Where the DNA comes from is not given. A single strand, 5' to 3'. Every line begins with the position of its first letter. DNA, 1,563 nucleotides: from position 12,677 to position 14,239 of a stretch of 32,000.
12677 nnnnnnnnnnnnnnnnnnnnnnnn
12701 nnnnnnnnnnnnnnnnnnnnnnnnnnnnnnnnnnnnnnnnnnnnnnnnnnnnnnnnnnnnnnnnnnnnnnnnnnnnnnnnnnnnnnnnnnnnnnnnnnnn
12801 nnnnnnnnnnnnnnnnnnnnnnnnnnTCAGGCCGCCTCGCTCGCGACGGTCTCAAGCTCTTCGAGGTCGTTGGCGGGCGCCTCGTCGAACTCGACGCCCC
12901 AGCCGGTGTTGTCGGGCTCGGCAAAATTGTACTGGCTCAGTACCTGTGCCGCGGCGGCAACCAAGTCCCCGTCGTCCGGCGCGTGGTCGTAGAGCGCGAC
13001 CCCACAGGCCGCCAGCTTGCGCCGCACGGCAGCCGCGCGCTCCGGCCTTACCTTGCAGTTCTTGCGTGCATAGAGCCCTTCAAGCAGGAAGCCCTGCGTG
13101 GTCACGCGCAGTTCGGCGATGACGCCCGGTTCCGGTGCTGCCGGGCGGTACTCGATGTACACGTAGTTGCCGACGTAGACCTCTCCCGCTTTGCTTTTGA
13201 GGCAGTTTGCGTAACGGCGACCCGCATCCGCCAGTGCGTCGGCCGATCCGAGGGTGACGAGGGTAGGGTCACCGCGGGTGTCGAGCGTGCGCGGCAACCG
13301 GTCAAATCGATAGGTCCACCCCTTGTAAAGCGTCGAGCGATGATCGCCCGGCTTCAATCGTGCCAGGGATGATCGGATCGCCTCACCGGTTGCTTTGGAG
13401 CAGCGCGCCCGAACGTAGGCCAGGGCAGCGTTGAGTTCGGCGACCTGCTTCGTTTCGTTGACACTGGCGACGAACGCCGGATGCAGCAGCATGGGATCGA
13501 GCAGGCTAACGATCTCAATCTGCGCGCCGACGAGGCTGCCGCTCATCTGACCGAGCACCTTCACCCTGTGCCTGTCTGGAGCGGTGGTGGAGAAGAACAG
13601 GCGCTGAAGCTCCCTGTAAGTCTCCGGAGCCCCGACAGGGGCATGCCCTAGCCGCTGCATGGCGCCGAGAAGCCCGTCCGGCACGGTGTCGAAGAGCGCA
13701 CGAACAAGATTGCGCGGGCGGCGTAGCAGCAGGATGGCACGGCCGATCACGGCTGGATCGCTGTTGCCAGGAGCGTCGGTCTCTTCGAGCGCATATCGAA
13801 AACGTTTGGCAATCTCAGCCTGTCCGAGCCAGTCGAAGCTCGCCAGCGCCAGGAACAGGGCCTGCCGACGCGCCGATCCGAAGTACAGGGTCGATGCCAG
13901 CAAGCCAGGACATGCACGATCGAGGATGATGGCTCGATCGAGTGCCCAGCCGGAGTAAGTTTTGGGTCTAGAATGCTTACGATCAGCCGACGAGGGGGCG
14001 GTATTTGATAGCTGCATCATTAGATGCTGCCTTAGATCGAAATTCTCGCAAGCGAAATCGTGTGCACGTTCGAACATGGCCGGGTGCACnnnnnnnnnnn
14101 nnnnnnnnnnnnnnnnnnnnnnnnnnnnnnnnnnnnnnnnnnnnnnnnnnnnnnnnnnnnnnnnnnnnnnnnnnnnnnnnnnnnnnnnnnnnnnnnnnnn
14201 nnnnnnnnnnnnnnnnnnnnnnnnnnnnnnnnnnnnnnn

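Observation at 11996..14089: Translationally coupled four-gene operon: 420-aa protein, RDxRG-repeat mini-protein, J-domain co-chaperone, 42-aa membrane peptide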

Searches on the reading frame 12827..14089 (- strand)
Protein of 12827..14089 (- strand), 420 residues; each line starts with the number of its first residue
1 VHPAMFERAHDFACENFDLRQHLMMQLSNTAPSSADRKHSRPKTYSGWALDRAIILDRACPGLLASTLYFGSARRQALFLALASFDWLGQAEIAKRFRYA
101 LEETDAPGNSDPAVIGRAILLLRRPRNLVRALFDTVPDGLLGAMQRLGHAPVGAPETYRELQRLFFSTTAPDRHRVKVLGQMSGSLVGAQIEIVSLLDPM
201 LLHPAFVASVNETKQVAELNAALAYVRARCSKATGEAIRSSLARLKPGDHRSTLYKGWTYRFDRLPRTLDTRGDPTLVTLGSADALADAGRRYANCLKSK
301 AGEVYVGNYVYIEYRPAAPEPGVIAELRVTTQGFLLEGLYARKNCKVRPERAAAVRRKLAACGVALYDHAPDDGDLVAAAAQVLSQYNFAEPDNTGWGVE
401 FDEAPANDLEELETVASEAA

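Call 4: search_protein_families(library=pfam, proteins=[window:12827-14089:-], max_evalue=0.1)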
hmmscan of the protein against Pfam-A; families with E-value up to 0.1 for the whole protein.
window:12827-14089:- (420 aa): 0 families

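Call 5: search_protein_families(library=ncbifam, proteins=[window:12827-14089:-], max_evalue=0.1)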
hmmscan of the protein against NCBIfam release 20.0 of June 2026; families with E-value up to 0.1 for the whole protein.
window:12827-14089:- (420 aa): 0 families

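Call 6: search_protein_families(library=padloc, proteins=[window:12827-14089:-], max_evalue=0.1)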
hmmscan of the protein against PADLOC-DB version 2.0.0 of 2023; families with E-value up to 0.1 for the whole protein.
window:12827-14089:- (420 aa): 0 families

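Call 10: find_homologous_proteins(query=window:12827-14089:-)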
Query window:12827-14089:- (420 aa): 69 proteins with E <= 0.001 among 8000 candidates.
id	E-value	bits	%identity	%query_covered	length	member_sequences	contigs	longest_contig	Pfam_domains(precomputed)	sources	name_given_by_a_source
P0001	3.9e-261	884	100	95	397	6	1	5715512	-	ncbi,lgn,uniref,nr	ncbi:conserved protein of unknown function [Methylorubrum extorquens]|uniref:Uncharacterized protein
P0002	6.4e-224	762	86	96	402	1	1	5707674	-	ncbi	-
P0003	1.2e-222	757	87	94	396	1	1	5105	-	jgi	-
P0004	1.2e-221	754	86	94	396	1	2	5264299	-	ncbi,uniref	ncbi:hypothetical protein MPAR168_20150 [Methylorubrum populi]|uniref:Uncharacterized protein n=1 Ta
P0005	6.3e-221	752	87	94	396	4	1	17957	-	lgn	-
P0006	2.4e-220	750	86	94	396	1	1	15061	-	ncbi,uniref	ncbi:hypothetical protein [Methylorubrum aminovorans]|uniref:hypothetical protein n=1 Tax=Methylorub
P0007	3.5e-220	749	85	94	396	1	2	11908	-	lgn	-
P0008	4.5e-220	749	85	94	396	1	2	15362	-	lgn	-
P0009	6.0e-220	748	85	94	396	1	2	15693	-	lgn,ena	-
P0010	1.2e-217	741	85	94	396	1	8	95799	-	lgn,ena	-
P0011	2.5e-217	740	84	95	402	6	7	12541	-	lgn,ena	-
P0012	1.0e-216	738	84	94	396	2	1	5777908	-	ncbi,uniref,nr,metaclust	ncbi:hypothetical protein [Methylorubrum extorquens]|uniref:Uncharacterized protein n=1 Tax=Methylor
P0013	1.9e-216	737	81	99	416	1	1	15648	-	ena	-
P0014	2.5e-216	736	85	94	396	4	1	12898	-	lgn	-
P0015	1.7e-214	730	84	94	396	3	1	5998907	-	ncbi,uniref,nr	ncbi:hypothetical protein KEC54_27990 [Methylorubrum extorquens]|uniref:Uncharacterized protein n=2 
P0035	5.7e-120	419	54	94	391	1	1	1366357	-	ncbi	ncbi:hypothetical protein ACRAWG_35470 [Methylobacterium sp. P31]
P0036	6.3e-120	419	54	94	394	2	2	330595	-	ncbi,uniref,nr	ncbi:hypothetical protein [Methylobacterium longum]|uniref:Uncharacterized protein n=1 Tax=Methyloba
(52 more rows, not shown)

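Call 12: find_related_loci(query=A1, collection=genome_contigs, flank=6000)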
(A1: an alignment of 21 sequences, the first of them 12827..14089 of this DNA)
Query A1 (420 aa) in genome_contigs; peptide patterns used: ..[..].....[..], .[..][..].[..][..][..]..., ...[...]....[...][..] (x = any residue, [..] = any of these).
168 stretches matched a pattern; 11 encode a relative of the query (tblastn E <= 1e-3); 11 distinct loci.
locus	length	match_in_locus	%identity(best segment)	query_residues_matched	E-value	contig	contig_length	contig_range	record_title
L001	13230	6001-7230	80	11-420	0e+0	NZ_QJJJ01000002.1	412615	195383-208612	Methylobacterium sp. B4 Ga0157232_102, whole genome shotgun sequence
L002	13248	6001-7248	70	5-420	0e+0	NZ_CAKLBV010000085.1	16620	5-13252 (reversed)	Methylobacterium sp. Leaf118, whole genome shotgun sequence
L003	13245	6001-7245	60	6-420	1e-161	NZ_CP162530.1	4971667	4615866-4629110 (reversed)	Methylobacterium bullatum strain LMG 24788 chromosome, complete genome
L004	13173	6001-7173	54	25-420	2e-126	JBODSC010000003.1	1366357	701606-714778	Methylobacterium sp. P31 contig03, whole genome shotgun sequence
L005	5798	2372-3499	54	43-420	4e-122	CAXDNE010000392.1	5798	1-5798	MAG TPA_asm: uncultured Methylobacterium sp. isolate SRR5788456_concoct_19 genome assembly, contig: ERZ14864764.471, who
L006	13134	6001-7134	54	40-420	2e-120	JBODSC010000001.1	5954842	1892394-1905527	Methylobacterium sp. P31 contig01, whole genome shotgun sequence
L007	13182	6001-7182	54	25-420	6e-120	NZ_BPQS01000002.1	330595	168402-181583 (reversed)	Methylobacterium longum strain DSM 23933 entry2, whole genome shotgun sequence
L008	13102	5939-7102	55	24-411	6e-119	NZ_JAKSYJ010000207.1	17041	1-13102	Methylobacterium sp. J-077 k141_9950, whole genome shotgun sequence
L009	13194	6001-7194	51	19-416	5e-117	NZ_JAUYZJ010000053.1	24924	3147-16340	Methylobacterium sp. NEAU K Scaffold53, whole genome shotgun sequence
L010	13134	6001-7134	52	29-403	1e-115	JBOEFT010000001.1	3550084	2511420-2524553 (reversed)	Methylobacterium phyllosphaerae strain P14 contig01, whole genome shotgun sequence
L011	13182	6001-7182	49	25-416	2e-114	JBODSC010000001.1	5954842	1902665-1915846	Methylobacterium sp. P31 contig01, whole genome shotgun sequence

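Call 18: search_solved_structures(query=A1, max_evalue=10, show_alignments=2)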
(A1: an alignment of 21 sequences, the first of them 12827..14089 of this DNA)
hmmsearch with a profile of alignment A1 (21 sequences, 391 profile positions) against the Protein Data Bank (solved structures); distinct sequences matched with E-value up to 10: 1.
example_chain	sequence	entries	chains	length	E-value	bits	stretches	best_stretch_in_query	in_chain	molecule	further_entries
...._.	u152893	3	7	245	0.99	11.1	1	216-258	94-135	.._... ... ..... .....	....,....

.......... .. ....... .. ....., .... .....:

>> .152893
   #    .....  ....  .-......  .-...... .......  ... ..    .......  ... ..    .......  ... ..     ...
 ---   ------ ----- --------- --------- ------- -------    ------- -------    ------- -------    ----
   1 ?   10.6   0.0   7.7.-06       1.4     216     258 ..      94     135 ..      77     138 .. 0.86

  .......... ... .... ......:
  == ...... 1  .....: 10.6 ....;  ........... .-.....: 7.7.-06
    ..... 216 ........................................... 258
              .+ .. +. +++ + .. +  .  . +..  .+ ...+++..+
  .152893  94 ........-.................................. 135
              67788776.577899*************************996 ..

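Call 22: predict_structure(alignment_id=A1)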
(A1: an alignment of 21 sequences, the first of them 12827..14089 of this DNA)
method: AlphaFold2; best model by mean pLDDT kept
length: 420 residues; sequences in the alignment: 21
mean_pLDDT: 76.6   pTM: 0.63
mean pLDDT of the five models: 76.6, 75.5, 74.2, 74.0, 72.0
residues with pLDDT >= 90: 151; 70-90: 166; 50-70: 16; < 50: 87
segments of 3 or more residues with pLDDT < 50: 1-11, 13-39, 368-383, 385-409, 415-420
pLDDT, mean of each block of 10 residues (from residue 1): 45 45 35 42 92 94 93 95 95 93 68 93 94 94 93 93 94 93 86 92 88 85 78 83 82 75 76 89 83 80 76 85 85 80 78 85 67 45 40 33 46 44
secondary structure, 60 per line:
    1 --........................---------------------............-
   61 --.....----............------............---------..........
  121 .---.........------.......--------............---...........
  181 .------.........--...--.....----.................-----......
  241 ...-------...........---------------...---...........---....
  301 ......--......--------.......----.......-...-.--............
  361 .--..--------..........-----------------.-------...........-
elements in order: H3-26 H48-59 H63-67 H72-83 H90-101 H111-121 H125-133 H140-146 H155-166 H170-181 H188-196 H204-208 H213-229 H235-243 H251-261 E277-279 H283-293 H297-306 E309-314 E323-329 E334-340 H349-361 H374-383 H409-419
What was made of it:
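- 12827..14020 (-): A: 397-aa PcfJ-like protein. The longest ORF runs to GTG 14089 (420 aa). The AF2 model has mean pLDDT 76.6 (call 22).
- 13307..13948 (-): A, N-terminal all-helical domain. AF2 places helices at residues 48-261 of the 420-aa reading, with pLDDT mostly above 90 (call 22).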

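Call 24: search_protein_representatives(alignment_id=A1)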
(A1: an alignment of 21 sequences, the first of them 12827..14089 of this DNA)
Query: 21 sequences, 391 profile positions. Proteins with E-value up to 0.001 (for the whole library): 560; up to 1e-10: 367; up to 1e-30: 118. The best 150 are listed.
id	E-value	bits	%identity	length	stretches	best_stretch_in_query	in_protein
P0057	8.2e-190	646.8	-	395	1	5-391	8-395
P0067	4.9e-146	502.7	-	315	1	78-391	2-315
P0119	1.3e-102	359.7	-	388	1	16-381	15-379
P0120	7.0e-101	354.0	-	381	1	12-374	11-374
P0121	1.4e-100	353.0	-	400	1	12-372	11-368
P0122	2.7e-98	345.5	-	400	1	13-370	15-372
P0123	2.5e-94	332.4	-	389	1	11-381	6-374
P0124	3.5e-94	331.9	-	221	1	4-208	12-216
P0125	1.4e-84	300.4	-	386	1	13-369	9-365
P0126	1.9e-84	299.9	-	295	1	29-321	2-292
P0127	7.5e-82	291.4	-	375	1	13-364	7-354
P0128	1.4e-80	287.2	-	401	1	10-375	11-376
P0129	1.4e-77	277.3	-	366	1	29-363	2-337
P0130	3.0e-77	276.2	-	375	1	9-362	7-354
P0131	3.5e-72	259.5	-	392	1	16-370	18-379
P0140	4.8e-55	203.1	-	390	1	12-385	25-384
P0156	1.3e-44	168.7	-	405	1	13-341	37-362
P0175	2.1e-39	151.6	-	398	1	9-342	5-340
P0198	6.1e-36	140.2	-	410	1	18-282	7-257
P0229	3.7e-31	124.5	-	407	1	12-363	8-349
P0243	1.9e-29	118.9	-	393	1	9-351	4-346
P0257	2.5e-28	115.1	-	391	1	7-369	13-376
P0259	4.2e-28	114.4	-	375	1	19-342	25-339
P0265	1.3e-27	112.8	-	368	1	17-355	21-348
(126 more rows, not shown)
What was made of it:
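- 12827..14020 (-): There are 69 close homologues, all from Methylobacterium or Methylorubrum (call 10), and 560 cluster representatives at E<=1e-3 (call 24).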

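Call 25: search_protein_families(library=pfam, proteins=[P0119, P0125, P0131, P0140, P0156, P0175, P0198, P0229, P0243, P0257], max_evalue=0.1)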
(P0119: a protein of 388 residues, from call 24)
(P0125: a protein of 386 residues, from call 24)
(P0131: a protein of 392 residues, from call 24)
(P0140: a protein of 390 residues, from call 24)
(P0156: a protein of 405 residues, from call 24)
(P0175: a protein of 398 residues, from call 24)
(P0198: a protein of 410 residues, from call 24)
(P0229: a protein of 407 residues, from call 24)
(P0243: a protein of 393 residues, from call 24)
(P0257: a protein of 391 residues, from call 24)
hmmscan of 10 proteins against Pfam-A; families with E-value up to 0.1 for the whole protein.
P0119 (388 aa): 0 families

P0125 (386 aa): 0 families

P0131 (392 aa): 0 families

P0140 (390 aa): 1 family
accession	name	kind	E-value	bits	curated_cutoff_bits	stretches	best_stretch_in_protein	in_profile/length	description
PF03055.21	RPE65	-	0.061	12.8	27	1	115-146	16-48/469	Retinal pigment epithelial membrane protein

P0156 (405 aa): 0 families

P0175 (398 aa): 0 families

P0198 (410 aa): 0 families

P0229 (407 aa): 0 families

P0243 (393 aa): 0 families

P0257 (391 aa): 0 families

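Call 26: fold_search(model_id=the predicted structure, library=pdb)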
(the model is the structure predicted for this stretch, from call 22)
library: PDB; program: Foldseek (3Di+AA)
matches with E <= 10: 87; with E <= 0.001: 0
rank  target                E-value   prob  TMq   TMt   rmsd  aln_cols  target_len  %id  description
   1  4n83_B                7.6e-01  0.05  0.11  0.14  22.1       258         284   12  X-ray crystal structure of Streptococcus sanguinis dimanganese(II)-NrdF (released 2014-01-08)
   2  1uzr_B                8.0e-01  0.04  0.09  0.12  22.1       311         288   12  Crystal Structure of the Class Ib Ribonucleotide Reductase R2F-2 subunit from Mycobacterium tuberculosis (released 2004-07-08)
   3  1uzr_A                8.0e-01  0.03  0.08  0.11  22.9       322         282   13  Crystal Structure of the Class Ib Ribonucleotide Reductase R2F-2 subunit from Mycobacterium tuberculosis (released 2004-07-08)
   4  8j4x_F                8.4e-01  0.04  0.11  0.14  23.9       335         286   11  Structure of Mycobacterium tuberculosis NrdF2:NrdIcomplex (oxidised) determined at 3 angstrom resolution (released 2024-10-09)
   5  8j4x_C                8.4e-01  0.03  0.08  0.11  23.9       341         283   12  Structure of Mycobacterium tuberculosis NrdF2:NrdIcomplex (oxidised) determined at 3 angstrom resolution (released 2024-10-09)
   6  8j4x_D                1.0e+00  0.05  0.09  0.12  22.9       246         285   13  Structure of Mycobacterium tuberculosis NrdF2:NrdIcomplex (oxidised) determined at 3 angstrom resolution (released 2024-10-09)
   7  8rag_B                1.1e+00  0.04  0.11  0.12  24.3       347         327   12  Crystal structure of class Ie ribonucleotide reductase R2 subunit without Y150 modification from Gardnerella vaginalis (released 2024-12-11)
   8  8j4x_A                1.2e+00  0.02  0.08  0.11  22.7       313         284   12  Structure of Mycobacterium tuberculosis NrdF2:NrdIcomplex (oxidised) determined at 3 angstrom resolution (released 2024-10-09)
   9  8rag_C                1.2e+00  0.04  0.11  0.13  24.3       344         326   11  Crystal structure of class Ie ribonucleotide reductase R2 subunit without Y150 modification from Gardnerella vaginalis (released 2024-12-11)
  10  8rah_B                1.4e+00  0.03  0.11  0.13  24.2       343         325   12  Crystal structure of class Ie ribonucleotide reductase R2 subunit with post-translational modification of Y150 into a  (released 2024-12-11)
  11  6y2n                  1.4e+00  0.06  0.08  0.10  20.2       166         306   14  Crystal structure of ribonucleotide reductase R2 subunit solved by serial synchrotron crystallography (released 2020-10-07)
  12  1kgn_A                1.4e+00  0.03  0.11  0.13  24.6       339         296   11  R2F from Corynebacterium Ammoniagenes in its oxidised, Fe containing, form (released 2001-12-21)
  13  2bq1_I                1.5e+00  0.04  0.09  0.12  19.9       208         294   12  Ribonucleotide reductase class 1b holocomplex R1E,R2F from Salmonella typhimurium (released 2006-05-17)
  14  3dhz_A                1.6e+00  0.02  0.10  0.13  22.4       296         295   12  Apo (iron free) structure of C. ammoniagenes R2 protein (released 2008-07-01)
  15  4n83_A                1.6e+00  0.04  0.11  0.14  22.4       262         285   11  X-ray crystal structure of Streptococcus sanguinis dimanganese(II)-NrdF (released 2014-01-08)
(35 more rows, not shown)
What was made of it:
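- Tried and rejected: PDB sequence and Foldseek searches for A found nothing significant; the NrdF hits have TM about 0.1 (calls 18, 26).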

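Call 29: list_cluster_members(proteins=[P0119, P0120, P0121, P0122, P0125, P0140, P0175, P0229, P0259, P0265])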
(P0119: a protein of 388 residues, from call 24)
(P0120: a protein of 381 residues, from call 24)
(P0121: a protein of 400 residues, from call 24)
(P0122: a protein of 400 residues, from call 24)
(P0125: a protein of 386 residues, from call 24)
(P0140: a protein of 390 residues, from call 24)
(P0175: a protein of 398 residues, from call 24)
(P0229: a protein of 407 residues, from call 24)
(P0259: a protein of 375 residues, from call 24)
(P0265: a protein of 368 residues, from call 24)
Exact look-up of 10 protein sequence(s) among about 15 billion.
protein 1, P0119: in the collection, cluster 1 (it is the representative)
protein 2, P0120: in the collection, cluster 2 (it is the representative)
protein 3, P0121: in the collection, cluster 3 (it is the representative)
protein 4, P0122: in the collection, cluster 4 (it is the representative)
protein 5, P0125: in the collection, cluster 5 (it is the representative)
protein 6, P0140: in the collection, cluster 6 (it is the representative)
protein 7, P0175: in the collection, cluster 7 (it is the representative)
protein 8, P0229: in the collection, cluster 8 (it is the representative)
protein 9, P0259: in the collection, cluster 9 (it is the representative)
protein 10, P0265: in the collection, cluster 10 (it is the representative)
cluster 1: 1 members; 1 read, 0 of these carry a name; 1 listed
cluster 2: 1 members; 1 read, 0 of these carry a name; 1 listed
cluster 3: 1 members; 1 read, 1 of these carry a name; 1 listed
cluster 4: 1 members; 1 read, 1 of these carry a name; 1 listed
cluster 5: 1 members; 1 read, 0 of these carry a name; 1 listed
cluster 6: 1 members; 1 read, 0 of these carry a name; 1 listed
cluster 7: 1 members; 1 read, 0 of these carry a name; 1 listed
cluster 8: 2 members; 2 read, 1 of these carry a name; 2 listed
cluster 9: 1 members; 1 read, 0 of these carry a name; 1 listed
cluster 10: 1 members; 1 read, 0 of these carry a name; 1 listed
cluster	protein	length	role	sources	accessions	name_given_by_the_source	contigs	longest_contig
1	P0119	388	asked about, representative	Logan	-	-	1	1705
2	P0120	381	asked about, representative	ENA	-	-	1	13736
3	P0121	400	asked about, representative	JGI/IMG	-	hypothetical protein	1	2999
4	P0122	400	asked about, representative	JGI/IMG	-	hypothetical protein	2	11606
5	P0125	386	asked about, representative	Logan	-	-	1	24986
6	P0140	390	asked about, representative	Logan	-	-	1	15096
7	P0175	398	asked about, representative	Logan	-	-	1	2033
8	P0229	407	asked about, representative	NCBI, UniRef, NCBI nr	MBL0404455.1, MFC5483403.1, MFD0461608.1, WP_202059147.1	hypothetical protein JKG68_10790 [Microvirga aerilata] | Uncharacterized protein n=1 Tax=Microvirga aerilata TaxID=670292 RepID=A0A936ZB41_9HYPH | hypothetical protein [Microvirga aerilata]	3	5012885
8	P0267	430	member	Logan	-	-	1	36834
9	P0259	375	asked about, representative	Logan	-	-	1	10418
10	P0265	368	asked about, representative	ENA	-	-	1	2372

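Call 30: find_encoding_contigs(protein=P0229, flank=5000, max_places=3)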
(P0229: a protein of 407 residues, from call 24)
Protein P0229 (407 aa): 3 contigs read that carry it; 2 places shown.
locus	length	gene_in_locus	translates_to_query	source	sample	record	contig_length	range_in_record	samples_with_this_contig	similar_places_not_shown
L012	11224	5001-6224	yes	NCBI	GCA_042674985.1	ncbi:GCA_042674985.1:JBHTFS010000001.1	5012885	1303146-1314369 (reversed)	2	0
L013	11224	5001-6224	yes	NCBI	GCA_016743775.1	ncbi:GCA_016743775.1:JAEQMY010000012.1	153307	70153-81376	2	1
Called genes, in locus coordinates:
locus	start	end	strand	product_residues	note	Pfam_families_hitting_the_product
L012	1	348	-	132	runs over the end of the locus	-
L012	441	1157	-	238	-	PF02146:SIR2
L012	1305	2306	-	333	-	-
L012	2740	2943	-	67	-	-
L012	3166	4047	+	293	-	PF13280:WYL, PF25583:WCX (weak)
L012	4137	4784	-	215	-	PF00149:Metallophos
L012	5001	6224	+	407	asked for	-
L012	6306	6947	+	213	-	-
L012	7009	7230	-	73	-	-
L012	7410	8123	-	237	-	-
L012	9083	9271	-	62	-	-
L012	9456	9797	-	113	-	PF12705:PDDEXK_1 (weak)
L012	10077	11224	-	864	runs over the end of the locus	PF00580:UvrD-helicase, PF13245:AAA_19, PF13604:AAA_30 (faint), PF13361:UvrD_C, PF13538:UvrD_C_2 (faint)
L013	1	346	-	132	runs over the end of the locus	-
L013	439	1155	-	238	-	PF02146:SIR2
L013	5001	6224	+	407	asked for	-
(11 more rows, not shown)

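Call 32: find_encoding_contigs(protein=P0125, flank=5000, max_places=2)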
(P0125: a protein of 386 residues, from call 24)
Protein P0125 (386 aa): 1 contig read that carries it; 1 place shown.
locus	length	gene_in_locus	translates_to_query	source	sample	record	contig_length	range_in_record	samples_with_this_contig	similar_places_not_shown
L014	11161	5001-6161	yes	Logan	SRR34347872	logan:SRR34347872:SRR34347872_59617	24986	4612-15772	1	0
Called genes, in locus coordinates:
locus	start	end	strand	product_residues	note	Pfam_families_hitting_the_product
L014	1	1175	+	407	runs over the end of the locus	-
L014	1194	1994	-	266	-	-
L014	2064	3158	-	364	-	-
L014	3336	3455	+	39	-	-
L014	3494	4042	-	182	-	-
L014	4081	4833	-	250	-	-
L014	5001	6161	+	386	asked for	-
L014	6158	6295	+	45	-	-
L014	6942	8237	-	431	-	PF12844:HTH_19 (faint), PF13560:HTH_31 (faint), PF01381:HTH_3 (faint), PF01555:N6_N4_Mtase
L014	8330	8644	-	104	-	-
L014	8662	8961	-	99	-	-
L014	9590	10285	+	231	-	-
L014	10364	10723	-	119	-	-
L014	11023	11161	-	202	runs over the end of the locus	PF00239:Resolvase, PF02796:HTH_7 (weak)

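Call 33: find_encoding_contigs(protein=P0140, flank=5000, max_places=2)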
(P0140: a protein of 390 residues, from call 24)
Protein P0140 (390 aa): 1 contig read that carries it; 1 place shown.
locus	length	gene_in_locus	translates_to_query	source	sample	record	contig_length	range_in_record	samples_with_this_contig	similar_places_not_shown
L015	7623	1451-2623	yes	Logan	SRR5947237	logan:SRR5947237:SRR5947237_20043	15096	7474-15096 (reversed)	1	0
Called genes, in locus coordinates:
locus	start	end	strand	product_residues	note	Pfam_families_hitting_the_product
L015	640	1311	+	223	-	-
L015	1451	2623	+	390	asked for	-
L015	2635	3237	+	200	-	-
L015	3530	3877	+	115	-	-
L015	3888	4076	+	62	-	-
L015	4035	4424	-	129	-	-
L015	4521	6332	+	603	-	-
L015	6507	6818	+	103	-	-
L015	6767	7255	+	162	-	-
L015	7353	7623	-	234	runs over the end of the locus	PF00230:MIP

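Call 41: find_homologous_proteins(query=A2, max_evalue=0.00001)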
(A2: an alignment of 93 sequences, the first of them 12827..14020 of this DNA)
Query A2 (93 sequences) (397 aa, profile of the alignment): 78 proteins with E <= 0.00001 among 8000 candidates.
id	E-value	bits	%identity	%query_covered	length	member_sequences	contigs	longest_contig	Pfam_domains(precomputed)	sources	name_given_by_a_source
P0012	3.8e-118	413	84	100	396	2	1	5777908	-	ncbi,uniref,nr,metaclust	ncbi:hypothetical protein [Methylorubrum extorquens]|uniref:Uncharacterized protein n=1 Tax=Methylor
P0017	9.4e-118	411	80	100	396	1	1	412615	-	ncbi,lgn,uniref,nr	ncbi:hypothetical protein [Methylobacterium sp. B4]|uniref:hypothetical protein n=1 Tax=Methylobacte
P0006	9.6e-118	411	86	100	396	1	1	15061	-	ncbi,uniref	ncbi:hypothetical protein [Methylorubrum aminovorans]|uniref:hypothetical protein n=1 Tax=Methylorub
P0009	1.5e-117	411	85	100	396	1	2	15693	-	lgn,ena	-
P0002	2.5e-117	410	86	100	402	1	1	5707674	-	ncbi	-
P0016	3.6e-117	409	82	100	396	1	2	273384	-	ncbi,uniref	ncbi:hypothetical protein [Methylorubrum aminovorans]|uniref:hypothetical protein n=1 Tax=Methylorub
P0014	5.9e-117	409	85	100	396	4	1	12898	-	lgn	-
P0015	6.4e-117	409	84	100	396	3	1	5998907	-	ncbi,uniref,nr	ncbi:hypothetical protein KEC54_27990 [Methylorubrum extorquens]|uniref:Uncharacterized protein n=2 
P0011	1.4e-116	407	84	100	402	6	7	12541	-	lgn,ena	-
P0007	3.8e-116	406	85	100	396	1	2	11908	-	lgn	-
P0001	4.3e-116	406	100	100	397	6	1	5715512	-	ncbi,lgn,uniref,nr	ncbi:conserved protein of unknown function [Methylorubrum extorquens]|uniref:Uncharacterized protein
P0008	6.4e-116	405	85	100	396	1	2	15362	-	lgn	-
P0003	1.3e-115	404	87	100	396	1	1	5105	-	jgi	-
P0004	2.8e-115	403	86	100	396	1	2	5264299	-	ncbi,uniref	ncbi:hypothetical protein MPAR168_20150 [Methylorubrum populi]|uniref:Uncharacterized protein n=1 Ta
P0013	1.3e-114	401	82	100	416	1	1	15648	-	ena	-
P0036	1.1e-110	388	54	100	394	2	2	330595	-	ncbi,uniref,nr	ncbi:hypothetical protein [Methylobacterium longum]|uniref:Uncharacterized protein n=1 Tax=Methyloba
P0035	1.4e-107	378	54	100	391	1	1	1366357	-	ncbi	ncbi:hypothetical protein ACRAWG_35470 [Methylobacterium sp. P31]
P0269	2.3e-107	377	41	94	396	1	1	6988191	-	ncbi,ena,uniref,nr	ncbi:hypothetical protein [Methylobacterium aquaticum]|uniref:hypothetical protein n=1 Tax=Methyloba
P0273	4.9e-92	327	26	85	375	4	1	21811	-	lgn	-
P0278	2.8e-86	308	29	87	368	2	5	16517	-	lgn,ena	-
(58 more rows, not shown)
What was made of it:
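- Tried and rejected: The second profile search was saturated by close hits (call 41).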
